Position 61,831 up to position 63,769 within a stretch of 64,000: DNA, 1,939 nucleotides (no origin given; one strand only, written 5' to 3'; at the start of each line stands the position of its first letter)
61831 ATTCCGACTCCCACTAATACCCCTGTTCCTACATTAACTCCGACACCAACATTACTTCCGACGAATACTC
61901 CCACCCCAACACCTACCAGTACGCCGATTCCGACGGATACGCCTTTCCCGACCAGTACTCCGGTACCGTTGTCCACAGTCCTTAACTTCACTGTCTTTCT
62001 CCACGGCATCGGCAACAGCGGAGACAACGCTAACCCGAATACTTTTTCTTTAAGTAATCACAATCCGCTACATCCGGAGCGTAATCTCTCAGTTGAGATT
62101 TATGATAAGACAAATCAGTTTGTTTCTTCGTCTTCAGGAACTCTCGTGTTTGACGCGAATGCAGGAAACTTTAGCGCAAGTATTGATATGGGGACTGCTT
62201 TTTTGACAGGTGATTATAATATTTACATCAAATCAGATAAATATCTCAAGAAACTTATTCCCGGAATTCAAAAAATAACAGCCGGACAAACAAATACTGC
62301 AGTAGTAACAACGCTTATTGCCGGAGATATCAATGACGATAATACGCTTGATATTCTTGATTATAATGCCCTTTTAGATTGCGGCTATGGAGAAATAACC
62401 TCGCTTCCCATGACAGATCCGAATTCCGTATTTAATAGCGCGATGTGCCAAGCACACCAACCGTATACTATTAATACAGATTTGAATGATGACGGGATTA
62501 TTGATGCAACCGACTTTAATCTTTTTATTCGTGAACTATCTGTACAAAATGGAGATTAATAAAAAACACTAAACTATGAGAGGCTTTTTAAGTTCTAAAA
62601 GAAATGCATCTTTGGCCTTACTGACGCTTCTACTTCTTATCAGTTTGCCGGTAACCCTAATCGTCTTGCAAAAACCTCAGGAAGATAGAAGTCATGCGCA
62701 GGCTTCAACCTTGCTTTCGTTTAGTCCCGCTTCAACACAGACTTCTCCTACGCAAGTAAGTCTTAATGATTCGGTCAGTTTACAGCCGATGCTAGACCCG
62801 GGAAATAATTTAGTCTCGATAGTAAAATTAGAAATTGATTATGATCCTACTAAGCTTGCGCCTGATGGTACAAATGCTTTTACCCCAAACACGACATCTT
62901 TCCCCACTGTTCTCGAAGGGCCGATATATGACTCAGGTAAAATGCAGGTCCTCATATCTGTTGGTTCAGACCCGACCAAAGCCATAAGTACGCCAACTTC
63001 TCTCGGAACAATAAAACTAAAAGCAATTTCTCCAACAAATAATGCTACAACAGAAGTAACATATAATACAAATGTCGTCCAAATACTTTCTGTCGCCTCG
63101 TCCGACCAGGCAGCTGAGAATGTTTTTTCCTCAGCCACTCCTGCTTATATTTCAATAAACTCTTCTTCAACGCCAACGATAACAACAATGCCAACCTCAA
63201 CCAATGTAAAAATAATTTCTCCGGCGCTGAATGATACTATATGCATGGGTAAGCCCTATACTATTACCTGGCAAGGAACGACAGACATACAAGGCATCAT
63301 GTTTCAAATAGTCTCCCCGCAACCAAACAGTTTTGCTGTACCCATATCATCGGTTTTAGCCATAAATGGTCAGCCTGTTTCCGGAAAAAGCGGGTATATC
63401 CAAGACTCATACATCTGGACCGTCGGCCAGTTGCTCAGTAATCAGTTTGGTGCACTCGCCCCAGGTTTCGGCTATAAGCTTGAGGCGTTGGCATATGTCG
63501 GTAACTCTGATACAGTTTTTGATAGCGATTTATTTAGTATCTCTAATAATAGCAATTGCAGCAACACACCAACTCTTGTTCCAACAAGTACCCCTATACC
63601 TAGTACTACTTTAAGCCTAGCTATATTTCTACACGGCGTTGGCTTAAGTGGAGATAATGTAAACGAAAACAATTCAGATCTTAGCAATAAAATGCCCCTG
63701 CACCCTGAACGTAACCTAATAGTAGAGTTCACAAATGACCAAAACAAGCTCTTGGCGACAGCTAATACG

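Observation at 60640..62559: Near-identical C-terminal modules (about 85% DNA identity over about 600 nt) between paralogs 1 and 2, plus duplicated gene-junction sequence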

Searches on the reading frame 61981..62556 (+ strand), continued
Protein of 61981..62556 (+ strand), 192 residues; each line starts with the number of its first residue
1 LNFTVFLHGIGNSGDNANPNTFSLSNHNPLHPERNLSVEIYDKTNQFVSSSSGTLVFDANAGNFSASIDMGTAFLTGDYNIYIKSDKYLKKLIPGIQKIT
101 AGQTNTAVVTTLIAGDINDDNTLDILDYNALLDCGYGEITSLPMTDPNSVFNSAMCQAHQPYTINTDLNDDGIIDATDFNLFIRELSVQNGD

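Call 58: predict_structure(alignment_id=A3)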
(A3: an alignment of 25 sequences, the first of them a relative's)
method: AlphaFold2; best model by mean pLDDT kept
length: 441 residues; sequences in the alignment: 25
mean_pLDDT: 81.6   pTM: 0.52
mean pLDDT of the five models: 81.6, 80.8, 80.8, 80.5, 79.9
residues with pLDDT >= 90: 182; 70-90: 160; 50-70: 68; < 50: 31
segments of 3 or more residues with pLDDT < 50: 35-44, 266-270, 439-441
pLDDT, mean of each block of 10 residues (from residue 1): 56 85 87 54 68 96 97 94 94 96 93 88 94 82 97 92 93 72 81 93 57 52 55 51 74 89 53 76 95 89 92 93 89 90 86 90 83 85 83 90 84 79 85 63 38
secondary structure, 60 per line:
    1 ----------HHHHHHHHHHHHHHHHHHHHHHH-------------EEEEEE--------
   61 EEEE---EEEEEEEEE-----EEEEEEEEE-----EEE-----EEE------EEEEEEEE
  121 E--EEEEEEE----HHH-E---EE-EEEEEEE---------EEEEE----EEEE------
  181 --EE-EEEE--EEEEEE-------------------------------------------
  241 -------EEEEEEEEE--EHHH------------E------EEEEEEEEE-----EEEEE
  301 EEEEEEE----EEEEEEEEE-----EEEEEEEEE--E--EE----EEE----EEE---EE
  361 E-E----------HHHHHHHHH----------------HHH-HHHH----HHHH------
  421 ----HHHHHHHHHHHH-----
elements in order: H11-33 E47-52 E61-64 E68-76 E82-90 E96-98 E104-106 E113-121 E124-130 E146-152 E162-166 E171-174 E186-189 E192-197 E248-256 E282-290 E296-307 E312-320 E326-334 E346-348 E353-355 E359-361 H374-382 H403-406 H411-414 H425-436

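Call 64: search_protein_families(library=pfam, proteins=[P0019, P0020, P0021, P0023, P0025, P0027, P0029, P0030, P0031, P0040], max_evalue=0.001)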
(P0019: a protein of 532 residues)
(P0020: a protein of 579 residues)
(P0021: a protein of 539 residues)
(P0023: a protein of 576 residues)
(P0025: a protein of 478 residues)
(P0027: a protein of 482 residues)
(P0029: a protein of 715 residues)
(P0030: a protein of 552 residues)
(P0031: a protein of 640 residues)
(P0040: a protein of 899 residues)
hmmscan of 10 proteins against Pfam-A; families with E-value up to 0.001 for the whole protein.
P0019 (532 aa): 1 family
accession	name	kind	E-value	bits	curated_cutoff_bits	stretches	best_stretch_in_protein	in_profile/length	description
PF07452.17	CHRD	-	9.8e-23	81.7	24.1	1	200-317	1-117/117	CHRD domain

P0020 (579 aa): 5 families
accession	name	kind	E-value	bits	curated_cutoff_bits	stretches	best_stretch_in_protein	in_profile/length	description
PF00092.34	VWA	-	1.8e-15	58.1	23.8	1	58-244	3-173/174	von Willebrand factor type A domain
PF13519.12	VWA_2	-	6.4e-15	56.1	27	1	57-170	1-106/107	von Willebrand factor type A domain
PF17210.9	SdrD_B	-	1.4e-13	51.5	29.7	1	255-330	3-77/112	SdrD B-like domain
PF17802.7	SpaA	-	3.8e-07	30.6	23.1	1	270-351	9-89/91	Prealbumin-like fold domain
PF13620.12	CarboxypepD_reg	-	5.9e-07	30.2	32.3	1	268-316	6-53/82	Carboxypeptidase regulatory-like domain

P0021 (539 aa): 1 family
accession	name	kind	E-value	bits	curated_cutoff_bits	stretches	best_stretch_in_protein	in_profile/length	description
PF00404.24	Dockerin_1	-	8.5e-08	32.7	22.9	0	502-531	27-56/57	Dockerin type I domain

P0023 (576 aa): 2 families
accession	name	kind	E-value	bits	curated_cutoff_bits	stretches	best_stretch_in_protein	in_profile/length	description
PF07452.17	CHRD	-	7.3e-14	53.1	24.1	1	252-368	4-117/117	CHRD domain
PF00404.24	Dockerin_1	-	3.4e-05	24.4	22.9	1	499-570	1-56/57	Dockerin type I domain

P0025 (478 aa): 1 family
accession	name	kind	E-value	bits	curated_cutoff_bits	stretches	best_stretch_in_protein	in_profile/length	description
PF00092.34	VWA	-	4.4e-10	40.5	23.8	1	4-146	27-168/174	von Willebrand factor type A domain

P0027 (482 aa): 1 family
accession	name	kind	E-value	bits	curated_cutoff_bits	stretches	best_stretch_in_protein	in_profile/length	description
PF00404.24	Dockerin_1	-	2.8e-05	24.7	22.9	1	419-471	2-51/57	Dockerin type I domain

P0029 (715 aa): 0 families

P0030 (552 aa): 2 families
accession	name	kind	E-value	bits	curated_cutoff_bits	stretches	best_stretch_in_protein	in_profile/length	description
PF07452.17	CHRD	-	8.2e-28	98.1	24.1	1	209-319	1-117/117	CHRD domain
PF00963.24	Cohesin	-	1.7e-06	28.7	24.1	1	59-166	10-119/139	Cohesin domain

P0031 (640 aa): 1 family
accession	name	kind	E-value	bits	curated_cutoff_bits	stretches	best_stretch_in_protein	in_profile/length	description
PF00963.24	Cohesin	-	3.5e-06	27.7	24.1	1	51-157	7-116/139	Cohesin domain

P0040 (899 aa): 1 family
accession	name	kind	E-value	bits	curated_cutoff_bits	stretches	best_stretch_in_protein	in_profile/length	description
PF00404.24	Dockerin_1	-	1.1e-06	29.2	22.9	1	835-892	1-55/57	Dockerin type I domain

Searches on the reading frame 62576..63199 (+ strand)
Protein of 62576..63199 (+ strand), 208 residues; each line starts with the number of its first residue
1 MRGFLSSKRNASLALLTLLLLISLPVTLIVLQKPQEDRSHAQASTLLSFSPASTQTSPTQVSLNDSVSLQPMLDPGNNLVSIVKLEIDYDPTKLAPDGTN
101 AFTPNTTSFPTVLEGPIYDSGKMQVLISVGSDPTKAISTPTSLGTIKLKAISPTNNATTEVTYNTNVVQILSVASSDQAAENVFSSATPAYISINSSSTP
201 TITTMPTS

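Call 18: search_protein_families(library=pfam, proteins=[window:62576-63199:+], max_evalue=5)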
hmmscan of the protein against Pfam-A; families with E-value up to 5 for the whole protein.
window:62576-63199:+ (208 aa): 1 family
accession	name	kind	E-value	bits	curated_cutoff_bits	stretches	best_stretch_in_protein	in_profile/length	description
PF00963.24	Cohesin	-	0.0012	19.5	24.1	1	76-168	25-119/139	Cohesin domain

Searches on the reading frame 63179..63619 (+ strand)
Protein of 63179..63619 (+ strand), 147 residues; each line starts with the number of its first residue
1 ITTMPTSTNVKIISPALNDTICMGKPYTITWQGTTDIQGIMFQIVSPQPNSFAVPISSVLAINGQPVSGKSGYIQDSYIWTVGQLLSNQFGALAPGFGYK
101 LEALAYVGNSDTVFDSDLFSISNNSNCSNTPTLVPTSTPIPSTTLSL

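Call 18: search_protein_families(library=pfam, proteins=[window:63179-63619:+], max_evalue=5)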
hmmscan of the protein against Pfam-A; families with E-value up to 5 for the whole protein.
window:63179-63619:+ (147 aa): 2 families
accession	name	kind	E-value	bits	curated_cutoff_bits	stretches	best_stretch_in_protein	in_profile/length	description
PF10342.15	Kre9_KNH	-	0.0038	18.4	24.6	1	14-89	1-68/94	Kre9/KNH-like N-terminal Ig-like domain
PF22366.1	NDH2_C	-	0.11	13.1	27.7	1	103-122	4-23/62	NDH2 C-terminal domain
